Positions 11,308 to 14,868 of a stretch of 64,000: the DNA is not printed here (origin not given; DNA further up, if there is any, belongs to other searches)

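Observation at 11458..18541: Enlarged MoxR-like AAA+ / unknown / transglutaminase-like three-gene cluster between recG and tyrS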

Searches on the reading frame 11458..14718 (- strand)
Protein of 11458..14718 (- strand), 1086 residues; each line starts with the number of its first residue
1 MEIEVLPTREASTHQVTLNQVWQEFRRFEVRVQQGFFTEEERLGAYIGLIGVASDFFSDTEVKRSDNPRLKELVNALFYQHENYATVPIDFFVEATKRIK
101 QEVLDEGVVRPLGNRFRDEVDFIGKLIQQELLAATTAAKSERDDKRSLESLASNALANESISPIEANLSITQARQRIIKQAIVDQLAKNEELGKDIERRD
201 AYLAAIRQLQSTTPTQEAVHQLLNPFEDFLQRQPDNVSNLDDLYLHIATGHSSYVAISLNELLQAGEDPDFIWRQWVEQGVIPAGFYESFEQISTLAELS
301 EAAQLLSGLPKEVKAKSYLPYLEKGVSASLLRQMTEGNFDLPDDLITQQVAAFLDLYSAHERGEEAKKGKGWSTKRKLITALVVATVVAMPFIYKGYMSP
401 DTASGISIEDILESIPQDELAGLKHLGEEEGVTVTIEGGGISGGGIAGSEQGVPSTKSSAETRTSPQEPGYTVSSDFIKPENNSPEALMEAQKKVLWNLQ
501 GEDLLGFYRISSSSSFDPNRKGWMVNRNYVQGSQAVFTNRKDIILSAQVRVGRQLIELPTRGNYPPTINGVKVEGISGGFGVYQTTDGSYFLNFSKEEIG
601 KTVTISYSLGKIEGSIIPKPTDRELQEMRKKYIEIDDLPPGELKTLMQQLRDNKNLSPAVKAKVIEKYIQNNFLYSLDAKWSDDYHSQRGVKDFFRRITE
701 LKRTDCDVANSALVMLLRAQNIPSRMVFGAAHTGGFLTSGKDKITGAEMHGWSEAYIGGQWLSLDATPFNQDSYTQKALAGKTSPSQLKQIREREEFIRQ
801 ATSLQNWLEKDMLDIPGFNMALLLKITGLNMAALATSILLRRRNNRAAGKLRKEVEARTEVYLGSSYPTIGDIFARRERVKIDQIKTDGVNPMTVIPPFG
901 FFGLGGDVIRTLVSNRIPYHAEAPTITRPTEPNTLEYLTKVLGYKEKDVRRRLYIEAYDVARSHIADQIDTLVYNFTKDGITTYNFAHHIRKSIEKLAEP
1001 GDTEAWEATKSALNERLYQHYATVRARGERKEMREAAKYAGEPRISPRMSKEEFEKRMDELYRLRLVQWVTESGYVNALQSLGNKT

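Call 3: search_protein_families(library=pfam, proteins=[window:11458-14718:-], max_evalue=1)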
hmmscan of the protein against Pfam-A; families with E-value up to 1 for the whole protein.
window:11458-14718:- (1086 aa): 2 families
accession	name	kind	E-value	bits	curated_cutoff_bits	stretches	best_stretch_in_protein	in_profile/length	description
PF01841.26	Transglut_core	-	5.9e-12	46.3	23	1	656-766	12-108/108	Transglutaminase-like superfamily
PF06831.19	H2TH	-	0.017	15.5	34.7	1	94-127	21-54/93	Formamidopyrimidine-DNA glycosylase H2TH domain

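Call 4: search_protein_families(library=ncbifam, proteins=[window:11458-14718:-], max_evalue=1)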
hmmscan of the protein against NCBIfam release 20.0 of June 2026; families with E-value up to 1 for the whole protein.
window:11458-14718:- (1086 aa): 2 families
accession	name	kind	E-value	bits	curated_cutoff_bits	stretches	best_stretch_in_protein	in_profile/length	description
NF033507.3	Loki-CTERM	subfamily_domain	0.035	14.4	19.9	1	815-844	1-25/27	Loki-CTERM sorting domain-containing protein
TIGR00577.1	fpg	equivalog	0.083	12.2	203.3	1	68-127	132-190/276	DNA-formamidopyrimidine glycosylase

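Call 5: search_protein_families(library=padloc, proteins=[window:11458-14718:-], max_evalue=1)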
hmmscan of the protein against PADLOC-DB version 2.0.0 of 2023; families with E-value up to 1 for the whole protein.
window:11458-14718:- (1086 aa): 0 families

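Call 28: find_homologous_proteins(query=window:11458-14718:-)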
Query window:11458-14718:- (1086 aa): 5 proteins with E <= 0.001 among 8000 candidates.
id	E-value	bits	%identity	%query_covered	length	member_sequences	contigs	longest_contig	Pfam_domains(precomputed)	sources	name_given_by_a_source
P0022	0.0e+0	2440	100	100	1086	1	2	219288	PF01841.26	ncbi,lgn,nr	ncbi:transglutaminase domain-containing protein [Candidatus Daviesbacteria bacterium]|nr:transglutam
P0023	0.0e+0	2029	84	100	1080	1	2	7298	PF01841.26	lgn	-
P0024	0.0e+0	2017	84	100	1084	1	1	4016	PF01841.26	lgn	-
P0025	0.0e+0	1574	65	100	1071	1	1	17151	PF01841.26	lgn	-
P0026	8.3e-153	529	31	99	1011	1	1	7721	PF01841.26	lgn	-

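Call 31: search_solved_structures(query=A3, max_evalue=1, show_alignments=3)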
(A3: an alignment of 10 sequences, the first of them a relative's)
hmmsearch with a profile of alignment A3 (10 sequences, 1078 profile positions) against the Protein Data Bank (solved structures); distinct sequences matched with E-value up to 1: 5.
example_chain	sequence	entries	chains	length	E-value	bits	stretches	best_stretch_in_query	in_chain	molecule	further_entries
6g49_A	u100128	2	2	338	9.3e-05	23.9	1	643-763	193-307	Protein-glutamine gamma-glutamyltransferase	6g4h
9cfu_P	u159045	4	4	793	0.0091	17.3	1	891-999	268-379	Unconventional myosin-Ic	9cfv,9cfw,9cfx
4fla_A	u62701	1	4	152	0.012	16.9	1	122-234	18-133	Regulation of nuclear pre-mRNA domain-containing protein 1B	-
3isr_A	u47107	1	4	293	0.062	14.5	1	707-761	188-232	Transglutaminase-like enzymes, putative cysteine protease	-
4nad_B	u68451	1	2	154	0.36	12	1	134-234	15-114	Regulation of nuclear pre-mRNA domain-containing protein 1B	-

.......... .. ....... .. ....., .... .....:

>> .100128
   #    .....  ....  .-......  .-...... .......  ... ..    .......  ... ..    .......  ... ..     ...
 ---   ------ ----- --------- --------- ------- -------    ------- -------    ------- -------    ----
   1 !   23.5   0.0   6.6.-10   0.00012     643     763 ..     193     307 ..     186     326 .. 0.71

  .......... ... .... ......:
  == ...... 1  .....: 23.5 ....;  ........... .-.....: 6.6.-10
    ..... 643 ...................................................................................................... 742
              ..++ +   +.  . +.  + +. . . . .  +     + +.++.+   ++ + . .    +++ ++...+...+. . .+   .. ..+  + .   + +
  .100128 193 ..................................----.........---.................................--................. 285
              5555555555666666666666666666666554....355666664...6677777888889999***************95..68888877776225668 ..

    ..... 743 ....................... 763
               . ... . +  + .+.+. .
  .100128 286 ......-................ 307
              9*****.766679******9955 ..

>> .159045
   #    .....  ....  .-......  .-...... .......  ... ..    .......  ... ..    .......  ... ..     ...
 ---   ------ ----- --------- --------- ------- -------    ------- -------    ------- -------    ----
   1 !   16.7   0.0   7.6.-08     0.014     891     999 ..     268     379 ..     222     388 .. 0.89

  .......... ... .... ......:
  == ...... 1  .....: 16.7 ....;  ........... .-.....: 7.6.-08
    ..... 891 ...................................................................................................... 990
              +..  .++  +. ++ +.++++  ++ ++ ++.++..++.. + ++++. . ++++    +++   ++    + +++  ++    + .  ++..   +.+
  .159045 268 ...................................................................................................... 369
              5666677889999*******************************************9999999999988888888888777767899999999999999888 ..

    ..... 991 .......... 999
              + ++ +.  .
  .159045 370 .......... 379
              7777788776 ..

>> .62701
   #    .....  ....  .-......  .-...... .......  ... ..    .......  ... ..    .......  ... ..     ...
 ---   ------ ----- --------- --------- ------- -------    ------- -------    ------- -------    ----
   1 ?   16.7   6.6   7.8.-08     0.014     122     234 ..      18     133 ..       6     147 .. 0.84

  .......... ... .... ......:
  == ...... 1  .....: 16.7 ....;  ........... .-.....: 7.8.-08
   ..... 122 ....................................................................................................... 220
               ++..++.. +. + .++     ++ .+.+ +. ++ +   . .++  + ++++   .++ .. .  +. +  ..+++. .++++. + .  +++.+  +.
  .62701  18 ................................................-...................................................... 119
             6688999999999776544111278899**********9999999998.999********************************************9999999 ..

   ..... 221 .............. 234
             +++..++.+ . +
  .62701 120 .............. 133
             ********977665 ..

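Call 95: search_protein_families(library=phrogs, proteins=[window:11458-14718:-], max_evalue=0.01)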
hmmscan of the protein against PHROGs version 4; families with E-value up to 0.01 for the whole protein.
window:11458-14718:- (1086 aa): 0 families
